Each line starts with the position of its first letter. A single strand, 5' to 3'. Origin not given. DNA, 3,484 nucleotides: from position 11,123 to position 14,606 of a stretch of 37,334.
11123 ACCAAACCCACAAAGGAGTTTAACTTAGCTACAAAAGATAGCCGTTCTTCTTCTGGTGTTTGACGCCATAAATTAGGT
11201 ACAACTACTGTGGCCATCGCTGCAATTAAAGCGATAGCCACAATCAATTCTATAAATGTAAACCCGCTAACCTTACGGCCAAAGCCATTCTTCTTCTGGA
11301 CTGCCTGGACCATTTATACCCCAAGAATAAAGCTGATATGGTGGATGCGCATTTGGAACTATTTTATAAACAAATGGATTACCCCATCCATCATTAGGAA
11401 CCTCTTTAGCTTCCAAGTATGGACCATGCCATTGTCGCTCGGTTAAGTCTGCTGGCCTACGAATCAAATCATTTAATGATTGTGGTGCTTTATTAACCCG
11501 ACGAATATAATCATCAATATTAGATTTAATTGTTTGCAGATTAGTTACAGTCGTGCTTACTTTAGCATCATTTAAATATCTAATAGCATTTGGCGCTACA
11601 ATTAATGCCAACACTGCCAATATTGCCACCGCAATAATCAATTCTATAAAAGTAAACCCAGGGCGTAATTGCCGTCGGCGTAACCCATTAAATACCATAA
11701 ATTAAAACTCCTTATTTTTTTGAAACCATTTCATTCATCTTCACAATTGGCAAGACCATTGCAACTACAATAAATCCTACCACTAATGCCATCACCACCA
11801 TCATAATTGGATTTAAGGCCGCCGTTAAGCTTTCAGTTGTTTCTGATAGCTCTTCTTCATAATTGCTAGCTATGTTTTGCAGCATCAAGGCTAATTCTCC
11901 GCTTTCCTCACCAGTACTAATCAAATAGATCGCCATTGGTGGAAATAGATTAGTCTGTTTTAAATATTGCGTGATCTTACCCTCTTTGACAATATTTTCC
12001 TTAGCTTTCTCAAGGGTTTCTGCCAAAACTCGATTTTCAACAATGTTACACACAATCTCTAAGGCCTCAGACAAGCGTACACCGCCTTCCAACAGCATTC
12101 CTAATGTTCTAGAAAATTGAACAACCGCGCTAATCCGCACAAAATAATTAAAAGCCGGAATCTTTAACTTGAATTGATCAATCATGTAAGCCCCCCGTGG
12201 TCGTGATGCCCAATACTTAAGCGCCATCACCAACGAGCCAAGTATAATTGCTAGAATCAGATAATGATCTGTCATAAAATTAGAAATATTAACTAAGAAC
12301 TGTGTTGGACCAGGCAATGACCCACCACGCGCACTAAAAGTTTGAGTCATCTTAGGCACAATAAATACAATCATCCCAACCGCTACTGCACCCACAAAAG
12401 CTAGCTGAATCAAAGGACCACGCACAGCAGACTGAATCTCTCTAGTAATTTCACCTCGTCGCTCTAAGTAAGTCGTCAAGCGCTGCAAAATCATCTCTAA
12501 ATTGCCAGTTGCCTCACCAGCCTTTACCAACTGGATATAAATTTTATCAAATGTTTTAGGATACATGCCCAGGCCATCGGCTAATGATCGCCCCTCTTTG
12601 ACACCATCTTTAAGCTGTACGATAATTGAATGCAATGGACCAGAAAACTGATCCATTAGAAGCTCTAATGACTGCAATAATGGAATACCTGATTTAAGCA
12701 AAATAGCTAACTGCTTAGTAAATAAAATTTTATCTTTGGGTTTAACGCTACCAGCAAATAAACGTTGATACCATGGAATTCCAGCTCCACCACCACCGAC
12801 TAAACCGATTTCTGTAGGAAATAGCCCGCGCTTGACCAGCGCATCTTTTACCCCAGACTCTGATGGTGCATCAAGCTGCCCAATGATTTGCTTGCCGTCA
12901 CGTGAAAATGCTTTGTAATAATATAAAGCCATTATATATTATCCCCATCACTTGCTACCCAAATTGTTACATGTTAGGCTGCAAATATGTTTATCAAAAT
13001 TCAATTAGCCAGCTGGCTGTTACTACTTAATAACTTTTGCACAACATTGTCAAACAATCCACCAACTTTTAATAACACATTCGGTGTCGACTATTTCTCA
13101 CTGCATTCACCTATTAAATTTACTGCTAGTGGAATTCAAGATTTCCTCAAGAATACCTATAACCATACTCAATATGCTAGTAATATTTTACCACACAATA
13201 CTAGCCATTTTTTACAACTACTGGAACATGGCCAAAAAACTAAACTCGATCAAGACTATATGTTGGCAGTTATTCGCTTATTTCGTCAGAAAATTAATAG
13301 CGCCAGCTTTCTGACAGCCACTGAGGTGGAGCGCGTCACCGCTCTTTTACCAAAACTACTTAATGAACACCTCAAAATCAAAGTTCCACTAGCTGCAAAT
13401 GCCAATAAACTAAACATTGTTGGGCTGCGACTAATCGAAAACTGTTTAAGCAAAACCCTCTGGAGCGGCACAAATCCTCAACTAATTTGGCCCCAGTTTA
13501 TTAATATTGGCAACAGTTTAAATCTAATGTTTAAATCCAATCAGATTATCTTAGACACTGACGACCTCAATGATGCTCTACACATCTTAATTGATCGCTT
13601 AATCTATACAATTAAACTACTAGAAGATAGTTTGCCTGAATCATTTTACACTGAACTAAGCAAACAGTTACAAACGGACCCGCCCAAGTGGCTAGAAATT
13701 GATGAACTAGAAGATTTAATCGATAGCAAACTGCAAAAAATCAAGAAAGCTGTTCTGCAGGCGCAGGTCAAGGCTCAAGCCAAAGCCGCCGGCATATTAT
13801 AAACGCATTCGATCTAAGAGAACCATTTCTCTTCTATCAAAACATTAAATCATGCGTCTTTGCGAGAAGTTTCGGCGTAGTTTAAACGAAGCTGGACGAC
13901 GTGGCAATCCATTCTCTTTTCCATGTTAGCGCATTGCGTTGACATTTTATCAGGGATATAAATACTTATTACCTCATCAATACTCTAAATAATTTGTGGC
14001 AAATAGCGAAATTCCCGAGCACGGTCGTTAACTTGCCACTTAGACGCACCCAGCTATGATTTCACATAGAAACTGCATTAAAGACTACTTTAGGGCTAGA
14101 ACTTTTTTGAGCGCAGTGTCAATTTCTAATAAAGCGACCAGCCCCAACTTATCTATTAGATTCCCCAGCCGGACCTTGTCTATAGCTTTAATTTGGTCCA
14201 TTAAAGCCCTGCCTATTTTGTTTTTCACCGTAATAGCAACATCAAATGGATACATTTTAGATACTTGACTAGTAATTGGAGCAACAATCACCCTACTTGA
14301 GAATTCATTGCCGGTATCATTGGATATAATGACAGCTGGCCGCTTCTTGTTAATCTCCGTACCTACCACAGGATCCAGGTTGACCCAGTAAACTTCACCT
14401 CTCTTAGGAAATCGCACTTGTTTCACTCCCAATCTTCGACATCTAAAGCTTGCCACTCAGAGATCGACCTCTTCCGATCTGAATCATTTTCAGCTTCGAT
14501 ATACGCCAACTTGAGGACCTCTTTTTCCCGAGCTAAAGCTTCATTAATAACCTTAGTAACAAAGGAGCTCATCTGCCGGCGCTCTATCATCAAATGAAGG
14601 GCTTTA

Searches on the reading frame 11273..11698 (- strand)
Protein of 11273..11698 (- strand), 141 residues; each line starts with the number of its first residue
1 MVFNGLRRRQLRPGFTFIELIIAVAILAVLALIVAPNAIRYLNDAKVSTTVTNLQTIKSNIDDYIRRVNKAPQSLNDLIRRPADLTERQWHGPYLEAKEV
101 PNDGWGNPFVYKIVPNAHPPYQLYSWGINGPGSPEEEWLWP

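Call 86: search_protein_families(library=pfam, proteins=[window:11273-11698:-], max_evalue=0.0001)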
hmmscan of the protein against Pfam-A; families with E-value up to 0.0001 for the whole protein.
window:11273-11698:- (141 aa): 2 families
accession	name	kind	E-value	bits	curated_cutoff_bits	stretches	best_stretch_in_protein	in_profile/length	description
PF08334.16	T2SSG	-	8.7e-18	64.8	21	1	39-131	3-95/108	Type II secretion system (T2SS), protein G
PF07963.17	N_methyl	-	3.7e-07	29.9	21.2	1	14-34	6-26/27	Prokaryotic N-terminal methylation motif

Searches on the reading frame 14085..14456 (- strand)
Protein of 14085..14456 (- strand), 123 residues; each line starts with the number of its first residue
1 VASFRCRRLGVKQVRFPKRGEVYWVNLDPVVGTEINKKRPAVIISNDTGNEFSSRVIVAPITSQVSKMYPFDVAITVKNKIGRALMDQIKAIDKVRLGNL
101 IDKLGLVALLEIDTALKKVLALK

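Call 86: search_protein_families(library=pfam, proteins=[window:14085-14456:-], max_evalue=0.0001)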
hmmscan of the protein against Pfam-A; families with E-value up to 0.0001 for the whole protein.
window:14085-14456:- (123 aa): 1 family
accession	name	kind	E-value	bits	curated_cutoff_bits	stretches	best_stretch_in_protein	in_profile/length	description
PF02452.23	PemK_toxin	-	3.6e-28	98.4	23.1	1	18-120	1-109/109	PemK-like, MazF-like toxin of type II toxin-antitoxin system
